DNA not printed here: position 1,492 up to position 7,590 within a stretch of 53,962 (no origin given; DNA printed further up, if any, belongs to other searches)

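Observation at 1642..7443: Giant secreted 43-heme cytochrome fused to cadherin-like and Ig-like surface domains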

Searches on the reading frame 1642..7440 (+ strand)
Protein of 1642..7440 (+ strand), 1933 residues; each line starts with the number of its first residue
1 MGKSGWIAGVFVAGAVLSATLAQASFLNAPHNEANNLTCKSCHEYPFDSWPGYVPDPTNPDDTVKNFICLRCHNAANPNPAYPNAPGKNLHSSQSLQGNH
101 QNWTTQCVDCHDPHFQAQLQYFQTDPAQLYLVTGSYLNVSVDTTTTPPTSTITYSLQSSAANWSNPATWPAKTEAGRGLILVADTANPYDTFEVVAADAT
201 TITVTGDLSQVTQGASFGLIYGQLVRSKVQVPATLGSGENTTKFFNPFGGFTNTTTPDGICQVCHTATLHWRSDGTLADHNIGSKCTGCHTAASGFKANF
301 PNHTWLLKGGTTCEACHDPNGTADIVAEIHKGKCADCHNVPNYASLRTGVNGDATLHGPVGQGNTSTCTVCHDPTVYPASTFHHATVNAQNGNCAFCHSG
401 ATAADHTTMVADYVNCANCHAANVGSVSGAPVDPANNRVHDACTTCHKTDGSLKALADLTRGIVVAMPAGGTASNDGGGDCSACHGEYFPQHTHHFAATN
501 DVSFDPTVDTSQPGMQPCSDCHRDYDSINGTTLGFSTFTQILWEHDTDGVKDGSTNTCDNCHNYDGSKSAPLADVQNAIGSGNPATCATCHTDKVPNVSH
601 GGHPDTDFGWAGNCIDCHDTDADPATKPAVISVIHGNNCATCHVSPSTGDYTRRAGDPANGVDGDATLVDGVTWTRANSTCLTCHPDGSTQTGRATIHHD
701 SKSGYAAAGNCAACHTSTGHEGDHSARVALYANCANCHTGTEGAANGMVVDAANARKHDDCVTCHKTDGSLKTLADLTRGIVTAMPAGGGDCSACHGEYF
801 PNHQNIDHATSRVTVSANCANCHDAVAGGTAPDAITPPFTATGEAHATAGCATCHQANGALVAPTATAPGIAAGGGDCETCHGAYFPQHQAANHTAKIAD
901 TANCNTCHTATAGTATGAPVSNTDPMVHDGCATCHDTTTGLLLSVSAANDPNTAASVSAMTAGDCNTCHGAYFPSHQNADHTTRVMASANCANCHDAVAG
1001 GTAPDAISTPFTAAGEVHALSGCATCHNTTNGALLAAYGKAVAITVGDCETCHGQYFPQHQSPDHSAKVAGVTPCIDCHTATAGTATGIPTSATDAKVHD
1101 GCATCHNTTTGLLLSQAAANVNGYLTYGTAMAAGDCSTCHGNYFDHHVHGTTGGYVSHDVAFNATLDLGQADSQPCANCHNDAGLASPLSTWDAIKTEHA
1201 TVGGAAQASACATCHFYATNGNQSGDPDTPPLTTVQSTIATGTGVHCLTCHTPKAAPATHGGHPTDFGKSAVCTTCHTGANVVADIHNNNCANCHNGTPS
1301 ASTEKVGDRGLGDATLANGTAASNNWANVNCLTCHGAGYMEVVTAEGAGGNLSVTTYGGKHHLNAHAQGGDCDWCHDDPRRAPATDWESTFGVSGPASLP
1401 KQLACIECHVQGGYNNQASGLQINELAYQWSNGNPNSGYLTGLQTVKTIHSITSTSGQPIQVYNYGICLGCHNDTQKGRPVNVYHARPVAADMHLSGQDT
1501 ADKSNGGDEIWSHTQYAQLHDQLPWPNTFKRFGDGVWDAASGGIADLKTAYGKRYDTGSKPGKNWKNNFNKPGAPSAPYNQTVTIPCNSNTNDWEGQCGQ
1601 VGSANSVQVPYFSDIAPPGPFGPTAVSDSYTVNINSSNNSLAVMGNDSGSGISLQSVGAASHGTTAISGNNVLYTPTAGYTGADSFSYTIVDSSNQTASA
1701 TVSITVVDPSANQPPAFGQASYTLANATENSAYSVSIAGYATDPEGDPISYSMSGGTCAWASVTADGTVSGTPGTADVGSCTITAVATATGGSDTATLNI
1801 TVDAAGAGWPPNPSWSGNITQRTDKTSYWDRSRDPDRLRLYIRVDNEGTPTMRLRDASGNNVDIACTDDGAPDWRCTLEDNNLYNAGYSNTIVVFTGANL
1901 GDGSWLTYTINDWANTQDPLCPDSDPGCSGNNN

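Call 3: search_protein_families(library=pfam, proteins=[window:1642-7440:+], max_evalue=1)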
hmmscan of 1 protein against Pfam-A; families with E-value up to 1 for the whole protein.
window:1642-7440:+ (1933 aa): 8 families
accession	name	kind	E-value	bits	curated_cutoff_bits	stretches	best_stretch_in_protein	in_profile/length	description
PF14522.11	Cytochrome_C7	-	1.3e-58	195.1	24.8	17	892-969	3-66/67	Cytochrome c7 and related cytochrome c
PF22113.1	Mtrc-MtrF_II-IV_dom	-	6.5e-39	133.7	30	8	554-718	5-166/176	Outer membrane cytochrome MtrC/MtrF-like, domains II/IV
PF14537.11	Cytochrom_c3_2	-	1.6e-28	99.4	25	10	33-118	3-71/79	Cytochrome c3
PF17963.7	Big_9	-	2.7e-16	60.7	23.6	2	1623-1705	4-89/89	Bacterial Ig domain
PF09699.15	Paired_CXXCH_1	-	1.2e-14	54.1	20.6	8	556-594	7-39/41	Doubled CXXCH motif (Paired_CXXCH_1)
PF02085.21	Cytochrom_CIII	-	1.8e-10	41.5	22.9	3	29-117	23-88/101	Class III cytochrome C family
PF17892.7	Cadherin_5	-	8.7e-09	35.5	26.5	2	1649-1706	38-97/98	Cadherin-like domain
PF14354.12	Lar_restr_allev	-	0.021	15.5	28.6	1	393-423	5-34/58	Restriction alleviation protein Lar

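Call 4: search_protein_families(library=ncbifam, proteins=[window:1642-7440:+], max_evalue=1)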
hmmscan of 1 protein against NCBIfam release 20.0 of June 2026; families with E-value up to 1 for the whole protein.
window:1642-7440:+ (1933 aa): 7 families
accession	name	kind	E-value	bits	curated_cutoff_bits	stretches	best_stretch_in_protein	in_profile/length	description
TIGR03508.1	decahem_SO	subfamily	3.3e-35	121.8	192.2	10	676-832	115-257/258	DmsE family decaheme c-type cytochrome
NF041028.1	decahem_GSU2203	exception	1.6e-18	67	325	8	960-1111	65-212/317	GSU2203 family decaheme c-type cytochrome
TIGR03507.1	decahem_SO1788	subfamily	4.2e-12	45.3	209.3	6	878-1031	164-306/672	OmcA/MtrC family decaheme c-type cytochrome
NF012211.1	tand_rpt_95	domain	1.6e-09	37.6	90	2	1655-1715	32-91/98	tandem-95 repeat protein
NF045713.1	CxxCH_16_HmcA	equivalog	1.4e-05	23.9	400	2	511-647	128-256/541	sulfate respiration complex hexadecaheme cytochrome HmcA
TIGR04225.1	CshA_fibril_rpt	repeat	0.046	14.5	60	1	1656-1706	51-104/104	fibrillar adhesin CshA-type repeat protein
NF050112.1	PhdiestSpdARhizob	equivalog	0.069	12.8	400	1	191-251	32-92/264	2', 3'cyclic nucleotide phosphodiesterase SpdA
